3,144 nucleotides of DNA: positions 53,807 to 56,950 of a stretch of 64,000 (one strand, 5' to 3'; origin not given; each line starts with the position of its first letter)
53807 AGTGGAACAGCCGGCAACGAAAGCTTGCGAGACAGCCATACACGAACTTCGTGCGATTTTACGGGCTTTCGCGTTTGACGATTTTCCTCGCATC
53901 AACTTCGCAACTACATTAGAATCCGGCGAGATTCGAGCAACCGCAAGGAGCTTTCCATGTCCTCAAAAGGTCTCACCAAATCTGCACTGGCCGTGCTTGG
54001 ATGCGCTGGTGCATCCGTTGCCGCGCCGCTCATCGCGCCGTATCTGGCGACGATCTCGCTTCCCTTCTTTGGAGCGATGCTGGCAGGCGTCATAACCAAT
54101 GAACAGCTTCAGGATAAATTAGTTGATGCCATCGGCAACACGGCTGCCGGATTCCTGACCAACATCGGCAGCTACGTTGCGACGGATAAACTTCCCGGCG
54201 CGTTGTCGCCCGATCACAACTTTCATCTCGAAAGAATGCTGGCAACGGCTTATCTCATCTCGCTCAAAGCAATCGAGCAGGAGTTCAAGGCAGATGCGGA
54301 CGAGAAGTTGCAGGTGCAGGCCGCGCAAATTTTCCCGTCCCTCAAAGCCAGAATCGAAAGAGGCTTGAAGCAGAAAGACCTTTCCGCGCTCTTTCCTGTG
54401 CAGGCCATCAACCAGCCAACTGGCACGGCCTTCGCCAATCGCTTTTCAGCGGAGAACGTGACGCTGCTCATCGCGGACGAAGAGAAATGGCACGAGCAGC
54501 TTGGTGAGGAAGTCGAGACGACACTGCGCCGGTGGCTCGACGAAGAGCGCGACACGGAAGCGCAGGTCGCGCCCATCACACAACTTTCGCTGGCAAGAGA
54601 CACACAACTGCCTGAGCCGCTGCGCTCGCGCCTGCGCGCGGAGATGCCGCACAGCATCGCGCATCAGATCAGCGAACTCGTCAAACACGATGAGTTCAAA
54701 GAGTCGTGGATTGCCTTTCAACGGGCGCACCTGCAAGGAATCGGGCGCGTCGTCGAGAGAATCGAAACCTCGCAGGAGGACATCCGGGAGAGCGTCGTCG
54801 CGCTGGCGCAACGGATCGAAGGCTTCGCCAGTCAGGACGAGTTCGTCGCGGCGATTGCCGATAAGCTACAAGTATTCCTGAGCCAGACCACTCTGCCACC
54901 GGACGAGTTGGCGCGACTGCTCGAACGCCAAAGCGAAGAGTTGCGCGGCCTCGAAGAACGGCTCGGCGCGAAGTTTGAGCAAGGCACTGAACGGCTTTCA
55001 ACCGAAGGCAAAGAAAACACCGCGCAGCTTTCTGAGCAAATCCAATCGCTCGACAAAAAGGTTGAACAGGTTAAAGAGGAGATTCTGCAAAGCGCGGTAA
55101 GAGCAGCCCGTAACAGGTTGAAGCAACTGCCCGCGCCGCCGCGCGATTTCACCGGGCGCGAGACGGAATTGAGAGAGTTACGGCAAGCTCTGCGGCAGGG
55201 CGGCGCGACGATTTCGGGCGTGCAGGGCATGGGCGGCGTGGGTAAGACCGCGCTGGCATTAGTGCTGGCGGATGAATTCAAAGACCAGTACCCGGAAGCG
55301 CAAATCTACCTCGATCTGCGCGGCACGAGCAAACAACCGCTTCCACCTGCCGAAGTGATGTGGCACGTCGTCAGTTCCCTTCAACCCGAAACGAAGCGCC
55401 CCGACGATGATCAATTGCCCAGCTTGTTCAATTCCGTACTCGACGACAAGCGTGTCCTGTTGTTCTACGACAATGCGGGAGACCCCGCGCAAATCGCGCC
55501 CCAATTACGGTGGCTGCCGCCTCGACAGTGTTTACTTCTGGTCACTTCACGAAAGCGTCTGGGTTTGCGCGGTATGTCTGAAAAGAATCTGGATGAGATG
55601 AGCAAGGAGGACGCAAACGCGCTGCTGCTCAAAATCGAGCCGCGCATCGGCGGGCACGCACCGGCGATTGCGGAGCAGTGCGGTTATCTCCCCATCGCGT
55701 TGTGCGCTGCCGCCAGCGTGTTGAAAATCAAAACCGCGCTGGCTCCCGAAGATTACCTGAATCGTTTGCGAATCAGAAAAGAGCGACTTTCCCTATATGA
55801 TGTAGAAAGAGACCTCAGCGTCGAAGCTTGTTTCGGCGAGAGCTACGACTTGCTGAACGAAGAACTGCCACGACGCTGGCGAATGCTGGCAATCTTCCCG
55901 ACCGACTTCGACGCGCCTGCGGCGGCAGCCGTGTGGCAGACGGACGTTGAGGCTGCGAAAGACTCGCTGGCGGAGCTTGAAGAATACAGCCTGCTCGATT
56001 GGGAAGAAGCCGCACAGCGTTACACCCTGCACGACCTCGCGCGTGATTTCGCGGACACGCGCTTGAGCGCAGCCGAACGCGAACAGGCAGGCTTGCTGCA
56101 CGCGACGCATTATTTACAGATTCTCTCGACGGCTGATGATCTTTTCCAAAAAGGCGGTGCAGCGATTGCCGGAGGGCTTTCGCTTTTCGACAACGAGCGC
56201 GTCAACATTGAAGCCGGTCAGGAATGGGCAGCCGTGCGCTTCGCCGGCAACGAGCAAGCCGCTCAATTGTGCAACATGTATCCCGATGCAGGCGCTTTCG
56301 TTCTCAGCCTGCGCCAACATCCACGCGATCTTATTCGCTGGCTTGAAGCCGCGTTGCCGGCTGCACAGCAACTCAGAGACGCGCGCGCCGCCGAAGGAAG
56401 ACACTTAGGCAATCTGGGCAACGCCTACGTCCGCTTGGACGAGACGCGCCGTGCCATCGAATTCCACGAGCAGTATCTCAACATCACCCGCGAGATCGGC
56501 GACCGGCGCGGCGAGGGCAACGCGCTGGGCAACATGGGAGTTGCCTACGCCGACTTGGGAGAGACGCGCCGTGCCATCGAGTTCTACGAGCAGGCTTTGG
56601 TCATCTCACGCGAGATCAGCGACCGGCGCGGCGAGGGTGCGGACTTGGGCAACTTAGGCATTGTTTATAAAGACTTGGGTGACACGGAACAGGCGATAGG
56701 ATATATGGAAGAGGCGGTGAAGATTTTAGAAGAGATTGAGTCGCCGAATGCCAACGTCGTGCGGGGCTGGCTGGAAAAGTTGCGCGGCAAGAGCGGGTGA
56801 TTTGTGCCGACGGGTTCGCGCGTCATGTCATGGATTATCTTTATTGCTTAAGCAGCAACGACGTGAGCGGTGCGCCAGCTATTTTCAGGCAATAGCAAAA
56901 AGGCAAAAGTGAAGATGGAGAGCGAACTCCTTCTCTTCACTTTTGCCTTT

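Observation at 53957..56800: Lone NB-ARC/TPR STAND NTPase with an uncharacterised hydrophobic N-terminal module: candidate Avs/NLR-like defence or signalling protein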

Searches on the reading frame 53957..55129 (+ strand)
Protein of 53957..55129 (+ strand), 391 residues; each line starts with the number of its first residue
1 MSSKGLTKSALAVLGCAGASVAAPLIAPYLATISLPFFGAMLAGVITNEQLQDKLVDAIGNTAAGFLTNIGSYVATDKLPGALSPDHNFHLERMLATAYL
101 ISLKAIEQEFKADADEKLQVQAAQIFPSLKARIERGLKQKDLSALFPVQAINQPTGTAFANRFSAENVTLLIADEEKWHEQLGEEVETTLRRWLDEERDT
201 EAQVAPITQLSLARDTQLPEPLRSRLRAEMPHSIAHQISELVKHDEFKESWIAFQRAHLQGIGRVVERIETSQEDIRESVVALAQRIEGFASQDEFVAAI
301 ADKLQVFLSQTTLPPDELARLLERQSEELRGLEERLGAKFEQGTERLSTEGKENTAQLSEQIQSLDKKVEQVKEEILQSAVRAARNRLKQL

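Call 9: find_homologous_proteins(query=window:53957-55129:+, max_evalue=0.001)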
Query seq(391 aa) (391 aa): 7 proteins with E <= 0.001 among 8000 candidates.
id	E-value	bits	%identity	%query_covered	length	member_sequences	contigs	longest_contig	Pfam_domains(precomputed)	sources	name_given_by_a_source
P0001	3.7e-151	521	66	99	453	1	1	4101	-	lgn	-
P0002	2.0e-143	496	66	93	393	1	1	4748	-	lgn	-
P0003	2.3e-120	420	78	65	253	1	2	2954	-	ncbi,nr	ncbi:MAG: hypothetical protein H0T60_05025, partial [Acidobacteria bacterium]|nr:hypothetical protei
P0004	3.2e-120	420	58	95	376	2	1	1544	-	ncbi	ncbi:MAG: hypothetical protein WAM70_03655, partial [Pyrinomonadaceae bacterium]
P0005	1.6e-99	352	75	56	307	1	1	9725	-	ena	-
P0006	1.1e-88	316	50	80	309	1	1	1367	-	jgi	jgi:hypothetical protein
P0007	1.3e-42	165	73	34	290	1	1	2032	PF00931.29,PF13191.13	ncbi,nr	ncbi:MAG: hypothetical protein M3R15_31045, partial [Acidobacteriota bacterium]|nr:hypothetical prot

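Call 16: find_encoding_contigs(protein=P0001, flank=5000)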
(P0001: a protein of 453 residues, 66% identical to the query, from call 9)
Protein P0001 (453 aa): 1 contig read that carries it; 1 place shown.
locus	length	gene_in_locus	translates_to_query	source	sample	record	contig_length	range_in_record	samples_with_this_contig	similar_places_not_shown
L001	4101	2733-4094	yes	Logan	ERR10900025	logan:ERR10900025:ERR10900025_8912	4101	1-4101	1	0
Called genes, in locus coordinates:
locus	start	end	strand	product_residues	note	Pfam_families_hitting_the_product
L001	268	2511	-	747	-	PF24684:Vgb_lyase (weak), PF07494:Reg_prop (faint)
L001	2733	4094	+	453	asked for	-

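Call 17: find_encoding_contigs(protein=P0005, flank=10000)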
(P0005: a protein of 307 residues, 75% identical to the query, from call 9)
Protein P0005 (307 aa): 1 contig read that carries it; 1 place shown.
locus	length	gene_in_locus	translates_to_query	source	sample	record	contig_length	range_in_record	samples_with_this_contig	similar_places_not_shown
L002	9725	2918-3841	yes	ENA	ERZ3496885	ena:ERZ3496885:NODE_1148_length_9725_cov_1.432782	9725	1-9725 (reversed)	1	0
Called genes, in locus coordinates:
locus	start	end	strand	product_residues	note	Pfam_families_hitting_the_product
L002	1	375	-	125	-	?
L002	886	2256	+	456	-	PF13360:PQQ_2, PF01011:PQQ (faint), PF23727:Beta-prop_FAM234A_B (faint), PF13360:PQQ_2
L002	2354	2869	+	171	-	-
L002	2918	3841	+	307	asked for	-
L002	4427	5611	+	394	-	PF13374:TPR_10 (faint), PF07719:TPR_2 (faint), PF13181:TPR_8 (faint), PF00515:TPR_1 (faint), PF13176:TPR_7 (weak), PF13424:TPR_12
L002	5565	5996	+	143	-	-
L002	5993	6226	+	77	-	-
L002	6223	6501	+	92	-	-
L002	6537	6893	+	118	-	-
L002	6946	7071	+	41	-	-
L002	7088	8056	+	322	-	-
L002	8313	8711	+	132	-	-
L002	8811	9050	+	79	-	-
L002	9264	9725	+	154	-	?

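Call 18: find_encoding_contigs(protein=P0002, flank=5000)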
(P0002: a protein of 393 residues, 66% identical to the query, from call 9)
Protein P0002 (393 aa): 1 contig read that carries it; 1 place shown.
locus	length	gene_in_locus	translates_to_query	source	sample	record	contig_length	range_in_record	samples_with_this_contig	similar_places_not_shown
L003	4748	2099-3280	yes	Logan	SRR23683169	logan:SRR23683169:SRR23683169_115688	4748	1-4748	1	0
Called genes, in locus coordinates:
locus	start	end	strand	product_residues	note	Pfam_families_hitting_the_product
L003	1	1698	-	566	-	?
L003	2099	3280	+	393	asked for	-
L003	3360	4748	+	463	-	?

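Call 24: predict_structure(alignment_id=A1)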
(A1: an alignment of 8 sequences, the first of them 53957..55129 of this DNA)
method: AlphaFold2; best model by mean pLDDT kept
length: 391 residues; sequences in the alignment: 8
mean_pLDDT: 44.8   pTM: 0.38
mean pLDDT of the five models: 44.8, 44.4, 44.0, 43.6, 41.3
residues with pLDDT >= 90: 0; 70-90: 43; 50-70: 60; < 50: 288
segments of 3 or more residues with pLDDT < 50: 1-85, 148-183, 185-217, 255-348, 350-377, 379-381, 383-391
pLDDT, mean of each block of 10 residues (from residue 1): 25 27 25 29 32 34 29 28 49 69 78 77 76 75 55 43 34 34 47 42 34 45 65 62 62 48 33 39 36 37 40 46 44 39 39 42 42 46 43 36
secondary structure, 60 per line:
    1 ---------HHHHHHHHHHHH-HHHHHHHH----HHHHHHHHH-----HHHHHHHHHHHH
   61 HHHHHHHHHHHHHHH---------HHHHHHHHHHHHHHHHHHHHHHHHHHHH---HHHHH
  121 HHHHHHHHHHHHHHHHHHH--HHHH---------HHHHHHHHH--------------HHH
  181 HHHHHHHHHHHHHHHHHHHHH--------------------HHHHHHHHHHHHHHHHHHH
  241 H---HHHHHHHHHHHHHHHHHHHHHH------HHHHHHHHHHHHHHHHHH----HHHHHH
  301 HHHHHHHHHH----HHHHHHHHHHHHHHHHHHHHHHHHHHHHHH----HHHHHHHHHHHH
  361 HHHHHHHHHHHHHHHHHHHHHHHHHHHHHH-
elements in order: H10-21 H23-30 H35-43 H49-75 H85-112 H116-139 H142-145 H155-163 H178-201 H222-241 H245-266 H273-290 H295-310 H315-344 H349-390

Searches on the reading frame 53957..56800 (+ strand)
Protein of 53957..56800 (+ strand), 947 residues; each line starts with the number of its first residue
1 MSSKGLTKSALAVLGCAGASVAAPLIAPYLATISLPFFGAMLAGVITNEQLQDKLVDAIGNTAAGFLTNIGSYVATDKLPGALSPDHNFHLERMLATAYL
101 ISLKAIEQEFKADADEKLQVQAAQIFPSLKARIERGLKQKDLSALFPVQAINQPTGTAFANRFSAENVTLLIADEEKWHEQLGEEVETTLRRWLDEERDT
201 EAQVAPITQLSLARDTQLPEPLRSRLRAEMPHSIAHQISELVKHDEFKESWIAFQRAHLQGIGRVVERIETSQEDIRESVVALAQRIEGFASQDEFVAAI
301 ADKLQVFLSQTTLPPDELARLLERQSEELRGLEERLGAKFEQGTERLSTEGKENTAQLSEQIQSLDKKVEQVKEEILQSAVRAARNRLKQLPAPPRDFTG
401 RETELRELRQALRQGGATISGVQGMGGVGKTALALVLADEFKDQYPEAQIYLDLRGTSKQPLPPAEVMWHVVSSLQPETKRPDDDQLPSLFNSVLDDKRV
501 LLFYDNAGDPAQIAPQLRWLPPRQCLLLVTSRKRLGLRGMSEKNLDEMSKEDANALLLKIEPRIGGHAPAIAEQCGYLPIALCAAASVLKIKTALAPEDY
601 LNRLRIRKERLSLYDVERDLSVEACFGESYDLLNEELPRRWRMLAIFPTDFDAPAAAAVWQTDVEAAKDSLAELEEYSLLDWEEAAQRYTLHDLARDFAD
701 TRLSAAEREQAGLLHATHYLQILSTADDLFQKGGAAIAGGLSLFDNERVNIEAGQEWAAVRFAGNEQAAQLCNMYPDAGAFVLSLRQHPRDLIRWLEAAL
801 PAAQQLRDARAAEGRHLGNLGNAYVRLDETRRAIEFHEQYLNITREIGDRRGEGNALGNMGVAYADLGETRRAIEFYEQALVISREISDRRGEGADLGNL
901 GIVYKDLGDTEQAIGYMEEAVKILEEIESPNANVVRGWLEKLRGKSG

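Call 5: search_protein_families(library=pfam, proteins=[window:53957-56800:+], max_evalue=1)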
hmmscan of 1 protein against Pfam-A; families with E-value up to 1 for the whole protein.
window:53957-56800:+ (947 aa): 30 families (the best 25 are shown)
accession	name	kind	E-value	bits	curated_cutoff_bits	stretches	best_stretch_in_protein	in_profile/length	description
PF13424.12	TPR_12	-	7.6e-20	71.3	30.1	2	855-926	4-77/77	Tetratricopeptide repeat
PF13176.12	TPR_7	-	3.4e-14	52.1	27.9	3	856-890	1-35/36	Tetratricopeptide repeat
PF13374.12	TPR_10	-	1.5e-13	50.7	27.5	3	856-887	4-35/42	Tetratricopeptide repeat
PF00515.34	TPR_1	-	1.8e-13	50.1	27.8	2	855-883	2-30/34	Tetratricopeptide repeat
PF13181.12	TPR_8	-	5e-12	45.4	25.7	2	856-881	3-28/34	Tetratricopeptide repeat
PF07719.23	TPR_2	-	2.2e-11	43.4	27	2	856-883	3-30/34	Tetratricopeptide repeat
PF10579.15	Rapsyn_N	-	1.5e-05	25.4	23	1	848-889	37-78/80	Rapsyn N-terminal myristoylation and linker region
PF00931.28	NB-ARC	-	1.9e-05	24.5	23.5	1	402-593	2-209/248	NB-ARC domain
PF13174.12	TPR_6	-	4.3e-05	24.3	26.3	0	900-922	6-28/33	Tetratricopeptide repeat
PF01637.24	ATPase_2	-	6.8e-05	23.2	33.2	1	398-457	1-60/225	ATPase domain predominantly from Archaea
PF13191.12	AAA_16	-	0.00012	23.1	32.6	1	398-459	2-61/167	AAA ATPase domain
PF05729.18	NACHT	-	0.0045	17.3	26.7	1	422-559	5-162/167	NACHT domain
PF13401.12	AAA_22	-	0.01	16.6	27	1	420-507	8-93/130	AAA domain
PF13428.12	TPR_14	-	0.03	15.4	23.5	0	860-882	7-29/44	Tetratricopeptide repeat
PF15456.11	Uds1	-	0.031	14.9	28.8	1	353-397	21-67/123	Up-regulated During Septation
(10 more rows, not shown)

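Call 6: search_protein_families(library=padloc, proteins=[window:53957-56800:+], max_evalue=1)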
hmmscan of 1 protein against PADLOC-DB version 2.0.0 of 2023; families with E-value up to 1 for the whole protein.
window:53957-56800:+ (947 aa): 6 families
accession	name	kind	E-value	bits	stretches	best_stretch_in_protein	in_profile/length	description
PDLC01169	TPR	-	4.5e-18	63.5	1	818-930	113-224/252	TPR repeats containing protein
PDLC03859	LmuB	-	0.0011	16.3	1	185-388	308-468/611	-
PDLC00640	ZorA2|ZorA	-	0.0028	14.4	1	166-389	243-453/590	MotA/ExbB/TolQ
PDLC00638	ZorA2|ZorA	-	0.049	10.4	1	171-382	240-435/545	MotA/ExbB/TolQ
PDLC00601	ZorA1|ZorA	-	0.08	9.5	1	185-414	417-638/699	MotA/ExbB/TolQ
PDLC00605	ZorA1|ZorA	-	0.14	8.4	1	205-390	488-675/700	MotA/ExbB/TolQ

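Call 7: search_protein_families(library=ncbifam, proteins=[window:53957-56800:+], max_evalue=1)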
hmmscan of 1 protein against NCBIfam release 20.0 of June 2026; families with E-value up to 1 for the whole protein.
window:53957-56800:+ (947 aa): 17 families
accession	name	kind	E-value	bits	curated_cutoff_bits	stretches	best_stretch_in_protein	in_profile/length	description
NF041717.1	HaaA_phane_TPR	equivalog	5e-57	193.7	1125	2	358-739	65-465/882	cyclophane-containing RiPP biosynthesis TPR protein HaaT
NF053617.1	SARPRegAfsRStmc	equivalog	1.7e-55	188.5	1430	2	347-711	250-616/986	SARP-family global regulator AfsR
NF040586.1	FxSxx_TPR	equivalog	3.6e-31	108.4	300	3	497-711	103-339/830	FxSxx-COOH system tetratricopeptide repeat protein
NF053520.1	HK_Porph_FimS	equivalog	8.4e-08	30.9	600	1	811-928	121-238/618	sensor histidine kinase FimS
NF053720.1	NsdA_fam_reg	subfamily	5.9e-07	29.3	75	1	760-930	228-404/432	NsdA family TPR-like regulatory protein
NF002725.1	PRK02603.1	equivalog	1.5e-05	25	143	1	833-922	54-134/173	photosystem I assembly protein Ycf3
NF040959.1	MamA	equivalog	3.7e-05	23.3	200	1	829-885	52-102/204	magnetosome protein MamA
NF047558.1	TPR_END_plus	domain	0.00016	21.5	32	0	899-923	4-28/56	TPR end-of-group domain-containing protein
NF047507.1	TPR_BatC_Lepto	exception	0.00088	18.8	175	0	819-844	101-126/214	TPR repeat-containing protein BatC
NF033762.1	social_mot_Tgl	equivalog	0.0013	18.1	225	1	818-916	104-192/252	social motility TPR repeat lipoprotein Tgl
TIGR02521.1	type_IV_pilW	equivalog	0.028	13.9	154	1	855-921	66-126/234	type IV pilus biogenesis/stability protein PilW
NF008244.0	PRK11020.1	equivalog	0.044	14.3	110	1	324-399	4-77/120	YibL family ribosome-associated protein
NF011925.1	PRK15396.1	subfamily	0.075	13.3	108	1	356-386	28-60/78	major outer membrane lipoprotein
NF043058.1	T4SS_LegC2C7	subfamily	0.095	11.7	350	1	265-380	130-246/348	LegC2/C7 family Dot/Icm T4SS effector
NF038218.1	IcmG_DotF_IVB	equivalog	0.11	12.2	200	1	248-339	111-192/266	type IVB secretion system protein IcmG/DotF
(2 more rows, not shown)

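Call 34: find_encoding_contigs(protein=window:53957-56800:+, flank=10000)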
Protein window:53957-56800:+ (947 aa): 1 contig read that carries it; 1 place shown.
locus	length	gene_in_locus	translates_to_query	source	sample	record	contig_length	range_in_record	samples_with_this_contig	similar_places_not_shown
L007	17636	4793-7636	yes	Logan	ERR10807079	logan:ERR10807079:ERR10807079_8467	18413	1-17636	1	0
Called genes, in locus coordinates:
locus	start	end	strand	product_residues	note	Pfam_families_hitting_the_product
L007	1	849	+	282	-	?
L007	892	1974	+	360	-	PF00005:ABC_tran, PF13304:AAA_21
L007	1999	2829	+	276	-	PF01061:ABC2_membrane, PF12698:ABC2_membrane_3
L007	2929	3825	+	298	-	PF00850:Hist_deacetyl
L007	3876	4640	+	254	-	PF00912:Transgly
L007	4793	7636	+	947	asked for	PF10579:Rapsyn_N (faint), PF13176:TPR_7 (faint), PF07719:TPR_2 (faint), PF13181:TPR_8 (faint), PF13374:TPR_10 (faint), PF00515:TPR_1 (weak), PF13424:TPR_12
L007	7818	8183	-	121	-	-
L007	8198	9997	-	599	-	PF07660:STN (faint), PF03958:Secretin_N, PF00263:Secretin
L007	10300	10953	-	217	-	-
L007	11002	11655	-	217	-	PF04350:PilO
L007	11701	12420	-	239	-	PF05137:PilN (weak)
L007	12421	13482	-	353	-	PF11104:PilM_2, PF14450:FtsA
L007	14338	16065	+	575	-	-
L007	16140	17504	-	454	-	-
